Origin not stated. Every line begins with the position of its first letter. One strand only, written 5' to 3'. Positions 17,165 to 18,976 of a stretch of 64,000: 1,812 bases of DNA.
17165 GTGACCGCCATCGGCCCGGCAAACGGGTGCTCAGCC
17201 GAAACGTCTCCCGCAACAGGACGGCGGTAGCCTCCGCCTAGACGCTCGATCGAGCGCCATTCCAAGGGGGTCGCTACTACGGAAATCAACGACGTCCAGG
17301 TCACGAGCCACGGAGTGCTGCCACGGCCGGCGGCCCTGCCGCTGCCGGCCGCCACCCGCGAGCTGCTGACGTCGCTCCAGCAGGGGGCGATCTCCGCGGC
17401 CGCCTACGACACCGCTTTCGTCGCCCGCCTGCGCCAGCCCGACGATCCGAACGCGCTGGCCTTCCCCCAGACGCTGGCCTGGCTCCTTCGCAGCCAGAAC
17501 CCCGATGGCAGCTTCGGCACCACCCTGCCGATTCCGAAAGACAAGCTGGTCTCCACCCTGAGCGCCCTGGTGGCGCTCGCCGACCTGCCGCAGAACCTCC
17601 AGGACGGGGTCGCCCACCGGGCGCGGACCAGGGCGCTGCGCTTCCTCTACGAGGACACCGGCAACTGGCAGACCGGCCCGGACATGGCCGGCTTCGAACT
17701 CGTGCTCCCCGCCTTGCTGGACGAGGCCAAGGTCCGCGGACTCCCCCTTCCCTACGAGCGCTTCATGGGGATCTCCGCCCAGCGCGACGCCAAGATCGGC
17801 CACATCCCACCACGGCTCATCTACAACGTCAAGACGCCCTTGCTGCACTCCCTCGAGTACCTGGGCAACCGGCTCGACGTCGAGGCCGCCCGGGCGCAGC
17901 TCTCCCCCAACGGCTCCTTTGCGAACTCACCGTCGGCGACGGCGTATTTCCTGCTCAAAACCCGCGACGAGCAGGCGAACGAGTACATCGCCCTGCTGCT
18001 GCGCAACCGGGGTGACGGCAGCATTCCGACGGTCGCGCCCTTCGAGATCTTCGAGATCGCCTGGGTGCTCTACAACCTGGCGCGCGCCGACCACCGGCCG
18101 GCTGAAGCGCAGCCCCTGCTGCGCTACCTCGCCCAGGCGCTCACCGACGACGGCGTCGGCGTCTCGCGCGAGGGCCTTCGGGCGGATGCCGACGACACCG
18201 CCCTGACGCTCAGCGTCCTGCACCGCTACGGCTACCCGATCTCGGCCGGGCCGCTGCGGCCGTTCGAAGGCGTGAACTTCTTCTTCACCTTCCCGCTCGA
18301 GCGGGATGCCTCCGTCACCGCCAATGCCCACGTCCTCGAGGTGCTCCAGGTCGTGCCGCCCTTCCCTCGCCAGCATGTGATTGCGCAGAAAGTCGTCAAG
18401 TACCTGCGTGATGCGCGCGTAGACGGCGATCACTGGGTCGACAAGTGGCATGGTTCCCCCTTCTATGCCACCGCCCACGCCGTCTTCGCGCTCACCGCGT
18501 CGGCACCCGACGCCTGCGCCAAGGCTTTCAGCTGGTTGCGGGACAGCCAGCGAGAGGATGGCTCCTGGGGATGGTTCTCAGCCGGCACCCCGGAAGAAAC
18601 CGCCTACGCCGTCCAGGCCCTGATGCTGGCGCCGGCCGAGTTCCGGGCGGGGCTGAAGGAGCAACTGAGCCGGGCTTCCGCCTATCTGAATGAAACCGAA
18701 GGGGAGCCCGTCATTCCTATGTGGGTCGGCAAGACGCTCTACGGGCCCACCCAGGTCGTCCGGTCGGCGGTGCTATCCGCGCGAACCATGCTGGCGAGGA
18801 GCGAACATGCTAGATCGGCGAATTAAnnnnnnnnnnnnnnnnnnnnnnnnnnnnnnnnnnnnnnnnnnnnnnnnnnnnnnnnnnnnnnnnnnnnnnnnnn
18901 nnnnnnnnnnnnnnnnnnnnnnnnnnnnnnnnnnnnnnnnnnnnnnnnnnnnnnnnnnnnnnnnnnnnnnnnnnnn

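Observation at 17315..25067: Compact labdane-type diterpenoid operon: class II cyclase, class I synthase, IDI-2, GGPP synthase, with a c-di-GMP enzyme inside it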

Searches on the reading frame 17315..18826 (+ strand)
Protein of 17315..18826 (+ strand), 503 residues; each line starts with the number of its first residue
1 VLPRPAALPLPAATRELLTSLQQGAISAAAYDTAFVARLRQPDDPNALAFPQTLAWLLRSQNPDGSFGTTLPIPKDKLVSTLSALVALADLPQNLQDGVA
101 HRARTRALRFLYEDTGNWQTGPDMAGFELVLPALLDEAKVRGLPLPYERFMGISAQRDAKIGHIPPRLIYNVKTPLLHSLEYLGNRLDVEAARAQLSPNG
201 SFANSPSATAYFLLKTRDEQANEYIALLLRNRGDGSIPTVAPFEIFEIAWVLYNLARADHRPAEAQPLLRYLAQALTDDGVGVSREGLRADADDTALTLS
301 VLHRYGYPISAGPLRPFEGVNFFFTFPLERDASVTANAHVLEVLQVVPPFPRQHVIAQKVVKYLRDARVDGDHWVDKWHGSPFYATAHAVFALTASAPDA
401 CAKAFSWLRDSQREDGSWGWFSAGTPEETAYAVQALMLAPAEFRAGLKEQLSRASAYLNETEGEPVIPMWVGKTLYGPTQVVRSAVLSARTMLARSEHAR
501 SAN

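Call 9: search_protein_families(library=pfam, proteins=[window:17315-18826:+], max_evalue=0.01)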
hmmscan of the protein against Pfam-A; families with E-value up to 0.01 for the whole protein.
window:17315-18826:+ (503 aa): 3 families
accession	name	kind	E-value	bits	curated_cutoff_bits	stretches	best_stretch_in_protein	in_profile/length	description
PF13243.12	SQHop_cyclase_C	-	3.7e-10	39.8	26.1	1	334-422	139-230/319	Squalene-hopene cyclase C-terminal domain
PF13249.12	SQHop_cyclase_N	-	2.1e-05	24.3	26.2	1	360-435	4-80/291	Squalene-hopene cyclase N-terminal domain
PF07678.20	TED_complement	-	0.0015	18.2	22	0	50-88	116-154/312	A-macroglobulin TED domain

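Call 10: search_protein_families(library=ncbifam, proteins=[window:17315-18826:+], max_evalue=0.01)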
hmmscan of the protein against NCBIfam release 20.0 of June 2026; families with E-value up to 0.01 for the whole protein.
window:17315-18826:+ (503 aa): 4 families
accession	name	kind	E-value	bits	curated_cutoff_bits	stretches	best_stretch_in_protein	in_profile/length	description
TIGR01507.1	hopene_cyclase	equivalog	1e-07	30.7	431.1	1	336-420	456-543/640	squalene--hopene cyclase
TIGR01787.1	squalene_cyclas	subfamily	1.1e-07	30.9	322.7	1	333-420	436-529/622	squalene/oxidosqualene cyclases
NF053823.1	SCO2321_fam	equivalog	2.5e-07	29.9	300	1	385-439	103-161/405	SCO2321 family membrane protein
TIGR03463.1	osq_cycl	subfamily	8.1e-07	27.7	851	1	354-419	476-545/634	2,3-oxidosqualene cyclase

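Call 11: search_solved_structures(query=window:17315-18826:+, max_evalue=1, show_alignments=2)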
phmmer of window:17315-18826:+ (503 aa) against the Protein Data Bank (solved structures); distinct sequences matched with E-value up to 1: 20.
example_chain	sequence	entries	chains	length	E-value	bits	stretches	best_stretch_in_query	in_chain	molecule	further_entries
6vpt_A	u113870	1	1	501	1.1e-67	232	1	23-494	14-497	Cyclase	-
3pya_A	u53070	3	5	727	2.2e-43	151.9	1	14-378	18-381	Ent-copalyl diphosphate synthase, chloroplastic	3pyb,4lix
3s9v_A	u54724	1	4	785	6e-42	147.1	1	18-378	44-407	Abietadiene synthase, chloroplastic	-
8i6p_B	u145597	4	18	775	1.3e-41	146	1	14-347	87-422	Syn-copalyl diphosphate synthase, chloroplastic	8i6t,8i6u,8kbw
8v0f_A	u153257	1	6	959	8.4e-41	143.4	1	4-388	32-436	Copalyl diphosphate synthase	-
7wat_B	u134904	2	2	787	9.7e-41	143.1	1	22-379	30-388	Bifunctional diterpene synthase | Bifunctional diterpene synthase, chloroplastic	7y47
8ih5_F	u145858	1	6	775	1.7e-40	142.4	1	14-347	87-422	Syn-copalyl diphosphate synthase, chloroplastic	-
5bp8_A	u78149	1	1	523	9e-40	140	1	22-491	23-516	Ent-copalyl diphosphate synthase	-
9b99_A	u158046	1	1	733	2.8e-36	128.4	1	16-378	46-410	Labda-7,13E-dienyl diphosphate synthase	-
7xkx_A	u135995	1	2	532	2.4e-33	118.7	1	29-495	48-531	SQHop_cyclase_C domain-containing protein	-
9q3i_A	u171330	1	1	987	1.8e-30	109.3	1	24-476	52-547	Copalyl diphosphate synthase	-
3p5p_A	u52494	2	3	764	2.5e-30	108.8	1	13-336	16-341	Taxadiene synthase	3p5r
3sae_A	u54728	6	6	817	3e-29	105.2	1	17-370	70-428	Alpha-bisabolene synthase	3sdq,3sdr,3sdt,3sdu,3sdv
8pak_A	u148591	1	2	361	9.5e-09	37.6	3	350-443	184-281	Squalene--hopene cyclase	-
1gsz_A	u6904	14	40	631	4.7e-06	28.8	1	335-435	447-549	SQUALENE--HOPENE CYCLASE | SQUALENE-HOPENE CYCLASE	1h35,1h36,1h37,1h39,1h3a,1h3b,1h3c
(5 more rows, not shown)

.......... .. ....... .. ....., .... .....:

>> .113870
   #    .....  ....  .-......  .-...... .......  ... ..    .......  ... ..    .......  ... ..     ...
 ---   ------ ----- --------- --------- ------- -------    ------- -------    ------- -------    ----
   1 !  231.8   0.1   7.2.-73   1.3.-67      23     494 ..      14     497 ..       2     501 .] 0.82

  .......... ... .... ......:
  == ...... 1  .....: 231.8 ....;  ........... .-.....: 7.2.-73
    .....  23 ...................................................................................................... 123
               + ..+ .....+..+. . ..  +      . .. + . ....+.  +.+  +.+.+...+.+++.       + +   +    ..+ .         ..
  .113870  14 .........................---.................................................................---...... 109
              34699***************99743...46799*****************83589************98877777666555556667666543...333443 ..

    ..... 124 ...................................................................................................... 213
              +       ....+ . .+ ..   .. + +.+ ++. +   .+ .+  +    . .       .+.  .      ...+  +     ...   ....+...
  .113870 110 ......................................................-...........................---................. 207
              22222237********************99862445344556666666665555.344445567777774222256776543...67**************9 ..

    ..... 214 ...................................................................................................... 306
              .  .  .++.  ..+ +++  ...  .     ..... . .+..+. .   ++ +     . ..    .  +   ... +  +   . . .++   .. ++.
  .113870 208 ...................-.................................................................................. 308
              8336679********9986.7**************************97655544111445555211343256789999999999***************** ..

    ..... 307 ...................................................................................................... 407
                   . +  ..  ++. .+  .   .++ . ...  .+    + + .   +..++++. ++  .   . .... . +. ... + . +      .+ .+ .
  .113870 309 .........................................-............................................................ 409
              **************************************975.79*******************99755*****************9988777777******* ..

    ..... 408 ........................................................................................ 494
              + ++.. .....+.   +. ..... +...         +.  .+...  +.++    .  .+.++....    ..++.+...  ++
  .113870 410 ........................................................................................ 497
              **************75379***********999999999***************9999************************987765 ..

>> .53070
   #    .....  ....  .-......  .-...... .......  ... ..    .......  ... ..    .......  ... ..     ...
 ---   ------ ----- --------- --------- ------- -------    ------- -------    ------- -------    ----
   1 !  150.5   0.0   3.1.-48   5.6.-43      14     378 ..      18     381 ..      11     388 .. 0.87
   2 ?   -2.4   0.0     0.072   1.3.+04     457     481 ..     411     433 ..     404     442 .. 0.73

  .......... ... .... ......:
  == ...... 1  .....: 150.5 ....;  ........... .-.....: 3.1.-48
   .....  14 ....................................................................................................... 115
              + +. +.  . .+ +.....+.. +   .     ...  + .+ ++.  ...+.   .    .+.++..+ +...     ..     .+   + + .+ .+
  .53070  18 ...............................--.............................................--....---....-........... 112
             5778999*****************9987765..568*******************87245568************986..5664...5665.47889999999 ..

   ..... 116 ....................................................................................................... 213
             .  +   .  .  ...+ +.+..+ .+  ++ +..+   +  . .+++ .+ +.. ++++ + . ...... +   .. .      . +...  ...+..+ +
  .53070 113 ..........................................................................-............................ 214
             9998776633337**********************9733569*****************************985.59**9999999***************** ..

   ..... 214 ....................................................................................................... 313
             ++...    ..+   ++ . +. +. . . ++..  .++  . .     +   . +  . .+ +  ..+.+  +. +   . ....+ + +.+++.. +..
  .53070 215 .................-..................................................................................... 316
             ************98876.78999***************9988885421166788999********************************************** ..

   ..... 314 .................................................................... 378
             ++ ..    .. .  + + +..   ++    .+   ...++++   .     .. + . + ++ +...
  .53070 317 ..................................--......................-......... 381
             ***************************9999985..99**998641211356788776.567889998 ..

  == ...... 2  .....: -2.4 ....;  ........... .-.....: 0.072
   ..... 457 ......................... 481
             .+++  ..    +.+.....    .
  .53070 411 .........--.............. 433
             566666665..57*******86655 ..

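Call 15: find_homologous_proteins(query=window:17315-18826:+, max_evalue=1e-10)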
Query window:17315-18826:+ (503 aa): 259 proteins with E <= 1e-10 among 8000 candidates; the best 120 are listed.
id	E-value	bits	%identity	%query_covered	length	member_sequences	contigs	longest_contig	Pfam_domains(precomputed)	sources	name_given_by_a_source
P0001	0.0e+0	1111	98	100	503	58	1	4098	PF13243.13,PF13249.13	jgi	jgi:halimadienyl-diphosphate synthase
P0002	0.0e+0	1085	95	100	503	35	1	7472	PF13243.13,PF13249.13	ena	-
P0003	0.0e+0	1059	93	100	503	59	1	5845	PF13243.13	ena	-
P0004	0.0e+0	1026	90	100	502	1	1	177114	PF13243.13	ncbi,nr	ncbi:MAG TPA: prenyltransferase/squalene oxidase repeat-containing protein [Candidatus Dormibacterae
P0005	0.0e+0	1017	89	99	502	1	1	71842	PF13243.13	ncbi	-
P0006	0.0e+0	1017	89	100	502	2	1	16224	PF13243.13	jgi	jgi:halimadienyl-diphosphate synthase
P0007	0.0e+0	1012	89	99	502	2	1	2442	PF13243.13,PF13249.13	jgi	jgi:halimadienyl-diphosphate synthase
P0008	5.6e-298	1006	89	99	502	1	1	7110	PF13243.13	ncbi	-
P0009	4.5e-297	1003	87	100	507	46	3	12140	PF13243.13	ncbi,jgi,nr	ncbi:MAG TPA: hypothetical protein VN913_09030 [Candidatus Binatus sp.]|nr:hypothetical protein [Can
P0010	6.6e-296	1000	89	98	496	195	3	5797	PF13243.13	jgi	jgi:halimadienyl-diphosphate synthase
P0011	4.4e-295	997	88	98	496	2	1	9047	PF13243.13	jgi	jgi:halimadienyl-diphosphate synthase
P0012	3.3e-293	991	87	100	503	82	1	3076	PF13243.13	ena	-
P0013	3.8e-293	991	88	97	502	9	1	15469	PF13243.13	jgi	jgi:halimadienyl-diphosphate synthase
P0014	2.8e-292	988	89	97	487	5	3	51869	PF13243.13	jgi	-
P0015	3.0e-292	988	85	100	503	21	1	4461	PF13243.13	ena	-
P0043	1.5e-246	837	75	98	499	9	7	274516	PF13243.13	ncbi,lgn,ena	ncbi:MAG TPA: hypothetical protein VIO62_08150 [Candidatus Dormibacteraeota bacterium]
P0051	4.4e-237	806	72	97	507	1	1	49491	PF13243.13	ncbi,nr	ncbi:MAG TPA: prenyltransferase/squalene oxidase repeat-containing protein [Candidatus Limnocylindra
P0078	1.6e-183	629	61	90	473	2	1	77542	PF13243.13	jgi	-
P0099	6.5e-110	386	44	95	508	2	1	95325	PF13243.13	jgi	jgi:hypothetical protein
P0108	9.1e-103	363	42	95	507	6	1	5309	PF13243.13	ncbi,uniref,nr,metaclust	ncbi:conserved hypothetical protein [Nitrolancea hollandica Lb]|uniref:Squalene cyclase C-terminal d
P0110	3.4e-102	361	41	98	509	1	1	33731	PF13243.13,PF13249.13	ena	-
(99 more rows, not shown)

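Call 17: find_encoding_contigs(protein=P0043, flank=10000, max_places=2)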
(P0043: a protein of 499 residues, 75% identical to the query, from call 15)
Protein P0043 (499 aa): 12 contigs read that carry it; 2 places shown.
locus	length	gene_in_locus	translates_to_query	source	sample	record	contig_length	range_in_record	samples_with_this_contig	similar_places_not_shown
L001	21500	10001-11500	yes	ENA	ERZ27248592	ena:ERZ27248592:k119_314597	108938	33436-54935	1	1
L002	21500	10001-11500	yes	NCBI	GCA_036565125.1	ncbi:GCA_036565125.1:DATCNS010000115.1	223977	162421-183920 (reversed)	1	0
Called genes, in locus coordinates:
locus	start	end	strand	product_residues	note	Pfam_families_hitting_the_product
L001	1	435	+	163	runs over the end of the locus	PF01230:HIT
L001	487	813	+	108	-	-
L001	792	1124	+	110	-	-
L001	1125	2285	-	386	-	PF00108:Thiolase_N, PF02803:Thiolase_C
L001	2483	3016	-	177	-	PF08534:Redoxin, PF00578:AhpC-TSA, PF00085:Thioredoxin, PF13098:Thioredoxin_2 (weak)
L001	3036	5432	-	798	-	PF02190:LON_substr_bdg, PF00004:AAA, PF07728:AAA_5, PF22667:Lon_lid, PF05362:Lon_C, PF13541:ChlI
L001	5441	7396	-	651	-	PF06480:FtsH_ext, PF06068:TIP49 (faint), PF00004:AAA, PF07728:AAA_5 (faint), PF17862:AAA_lid_3, PF01434:Peptidase_M41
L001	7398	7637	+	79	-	-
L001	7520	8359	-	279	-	PF00892:EamA, PF08627:CRT-like (faint)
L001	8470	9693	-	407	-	PF07690:MFS_1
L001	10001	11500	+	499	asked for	PF13243:SQHop_cyclase_C (weak)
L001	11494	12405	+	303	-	PF03936:Terpene_synth_C, PF19086:Terpene_syn_C_2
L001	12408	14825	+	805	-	PF00990:GGDEF, PF13487:HD_5, PF01966:HD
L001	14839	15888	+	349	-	PF01070:FMN_dh (weak), PF01645:Glu_synthase (weak), PF01070:FMN_dh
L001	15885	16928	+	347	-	PF00348:polyprenyl_synt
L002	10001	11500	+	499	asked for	PF13243:SQHop_cyclase_C (weak)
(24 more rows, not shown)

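Call 18: find_encoding_contigs(protein=P0051, flank=10000, max_places=2)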
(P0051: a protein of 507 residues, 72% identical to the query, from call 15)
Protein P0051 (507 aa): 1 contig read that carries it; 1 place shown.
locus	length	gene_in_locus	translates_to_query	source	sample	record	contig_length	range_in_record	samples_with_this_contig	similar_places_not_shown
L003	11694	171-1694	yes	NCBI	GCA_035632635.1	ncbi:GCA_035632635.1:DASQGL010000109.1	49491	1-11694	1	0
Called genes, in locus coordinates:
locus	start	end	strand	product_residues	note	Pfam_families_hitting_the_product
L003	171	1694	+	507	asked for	PF13243:SQHop_cyclase_C (weak)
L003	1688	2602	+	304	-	PF03936:Terpene_synth_C, PF19086:Terpene_syn_C_2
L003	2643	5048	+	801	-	PF00990:GGDEF, PF13487:HD_5, PF01966:HD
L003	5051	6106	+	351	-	PF01070:FMN_dh, PF01645:Glu_synthase (weak)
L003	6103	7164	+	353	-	PF00348:polyprenyl_synt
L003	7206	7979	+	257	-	PF00657:Lipase_GDSL, PF13472:Lipase_GDSL_2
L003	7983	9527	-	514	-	PF07905:PucR, PF17853:GGDEF_2, PF13556:HTH_30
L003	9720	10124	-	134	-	PF02410:RsfS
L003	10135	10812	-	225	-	PF01467:CTP_transf_like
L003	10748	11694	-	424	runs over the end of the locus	PF01018:GTP1_OBG, PF00009:GTP_EFTU (faint), PF01926:MMR_HSR1, PF02421:FeoB_N, PF09269:DUF1967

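Call 19: find_encoding_contigs(protein=P0078, flank=10000, max_places=2)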
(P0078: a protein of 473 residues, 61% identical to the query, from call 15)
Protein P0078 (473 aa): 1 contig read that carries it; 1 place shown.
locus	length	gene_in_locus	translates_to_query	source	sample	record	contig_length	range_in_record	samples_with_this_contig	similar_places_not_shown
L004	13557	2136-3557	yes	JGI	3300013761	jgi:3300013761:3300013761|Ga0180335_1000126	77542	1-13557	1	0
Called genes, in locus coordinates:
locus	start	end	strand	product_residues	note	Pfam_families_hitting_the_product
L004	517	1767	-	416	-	PF07690:MFS_1 (weak)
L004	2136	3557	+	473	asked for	PF13243:SQHop_cyclase_C (weak)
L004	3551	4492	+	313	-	PF03936:Terpene_synth_C, PF19086:Terpene_syn_C_2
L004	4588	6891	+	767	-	PF00990:GGDEF, PF13487:HD_5, PF01966:HD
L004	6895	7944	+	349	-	PF01070:FMN_dh, PF01645:Glu_synthase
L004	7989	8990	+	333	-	PF00348:polyprenyl_synt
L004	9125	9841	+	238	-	PF00657:Lipase_GDSL, PF13472:Lipase_GDSL_2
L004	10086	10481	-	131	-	PF02410:RsfS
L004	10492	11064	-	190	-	PF01467:CTP_transf_like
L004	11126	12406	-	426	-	PF01018:GTP1_OBG, PF01926:MMR_HSR1, PF02421:FeoB_N, PF09269:DUF1967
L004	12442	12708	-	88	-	PF01016:Ribosomal_L27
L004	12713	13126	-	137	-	PF00829:Ribosomal_L21p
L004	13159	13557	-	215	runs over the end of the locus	PF11303:DUF3105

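Call 20: find_encoding_contigs(protein=P0099, flank=10000, max_places=2)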
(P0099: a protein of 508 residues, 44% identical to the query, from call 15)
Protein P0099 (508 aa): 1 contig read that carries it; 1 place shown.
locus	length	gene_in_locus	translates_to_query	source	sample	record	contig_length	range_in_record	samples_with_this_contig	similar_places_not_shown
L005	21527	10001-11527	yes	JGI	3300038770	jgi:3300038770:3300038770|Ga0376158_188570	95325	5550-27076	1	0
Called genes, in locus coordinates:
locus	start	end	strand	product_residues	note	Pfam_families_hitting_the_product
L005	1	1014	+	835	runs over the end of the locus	PF01564:Spermine_synth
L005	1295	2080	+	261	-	PF02388:FemAB (weak), PF13480:Acetyltransf_6, PF02388:FemAB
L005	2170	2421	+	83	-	-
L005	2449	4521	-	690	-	PF00005:ABC_tran, PF02463:SMC_N (faint), PF13555:AAA_29 (faint), PF13304:AAA_21 (faint), PF12848:ABC_tran_Xtn, PF00005:ABC_tran, PF16326:ABC_tran_CTD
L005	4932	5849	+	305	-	-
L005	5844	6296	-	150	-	PF08211:dCMP_cyt_deam_2, PF00383:dCMP_cyt_deam_1, PF26947:CDL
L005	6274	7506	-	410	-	PF01595:CNNM, PF00571:CBS, PF03471:CorC_HlyC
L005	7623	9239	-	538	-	PF13793:Pribosyltran_N, PF00156:Pribosyltran, PF14572:Pribosyl_synth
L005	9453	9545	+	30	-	-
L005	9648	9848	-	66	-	-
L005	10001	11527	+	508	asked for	PF13243:SQHop_cyclase_C (weak)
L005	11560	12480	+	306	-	PF19086:Terpene_syn_C_2, PF03936:Terpene_synth_C (weak)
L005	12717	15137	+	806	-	PF13492:GAF_3 (faint), PF00990:GGDEF, PF01966:HD, PF13487:HD_5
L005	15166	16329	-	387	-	PF00933:Glyco_hydro_3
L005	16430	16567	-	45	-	-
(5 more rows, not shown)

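Call 21: find_encoding_contigs(protein=P0110, flank=10000, max_places=2)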
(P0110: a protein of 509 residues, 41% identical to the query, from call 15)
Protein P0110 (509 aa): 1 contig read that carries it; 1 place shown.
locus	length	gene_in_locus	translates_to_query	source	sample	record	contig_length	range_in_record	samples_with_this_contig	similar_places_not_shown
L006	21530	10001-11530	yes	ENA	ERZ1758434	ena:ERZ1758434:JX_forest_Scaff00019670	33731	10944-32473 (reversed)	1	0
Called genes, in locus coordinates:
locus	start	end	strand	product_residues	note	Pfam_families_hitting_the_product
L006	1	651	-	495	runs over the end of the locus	PF00672:HAMP, PF00512:HisKA, PF02518:HATPase_c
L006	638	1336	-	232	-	PF00072:Response_reg, PF00486:Trans_reg_C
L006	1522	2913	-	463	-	PF00067:p450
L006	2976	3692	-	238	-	PF00106:adh_short, PF08659:KR, PF13460:NAD_binding_10 (weak), PF13561:adh_short_C2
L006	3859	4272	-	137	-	-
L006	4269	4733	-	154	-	PF12867:DinB_2 (weak)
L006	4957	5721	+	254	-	PF00557:Peptidase_M24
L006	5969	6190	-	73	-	PF04255:DUF433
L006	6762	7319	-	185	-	PF00702:Hydrolase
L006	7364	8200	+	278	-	PF02522:Antibiotic_NAT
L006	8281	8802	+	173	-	PF02441:Flavoprotein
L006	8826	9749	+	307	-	PF12715:Abhydrolase_7 (weak), PF01738:DLH, PF00326:Peptidase_S9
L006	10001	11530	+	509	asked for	PF13249:SQHop_cyclase_N (faint), PF13243:SQHop_cyclase_C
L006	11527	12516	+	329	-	PF19086:Terpene_syn_C_2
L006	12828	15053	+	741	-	PF00990:GGDEF, PF13487:HD_5, PF01966:HD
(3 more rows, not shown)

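Call 22: find_encoding_contigs(protein=P0108, flank=10000, max_places=2)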
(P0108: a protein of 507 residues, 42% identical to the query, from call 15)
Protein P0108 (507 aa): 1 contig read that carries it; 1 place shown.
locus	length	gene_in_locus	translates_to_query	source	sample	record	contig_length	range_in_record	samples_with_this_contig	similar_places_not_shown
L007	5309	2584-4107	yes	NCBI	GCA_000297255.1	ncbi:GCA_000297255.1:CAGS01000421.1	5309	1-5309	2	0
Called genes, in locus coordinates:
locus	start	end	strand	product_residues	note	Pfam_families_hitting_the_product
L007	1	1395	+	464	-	PF17789:MG4 (faint), PF02369:Big_1, PF16640:Big_3_5 (weak)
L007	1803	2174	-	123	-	PF03992:ABM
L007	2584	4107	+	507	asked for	PF13243:SQHop_cyclase_C (faint)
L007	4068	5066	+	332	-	PF19086:Terpene_syn_C_2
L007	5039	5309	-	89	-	?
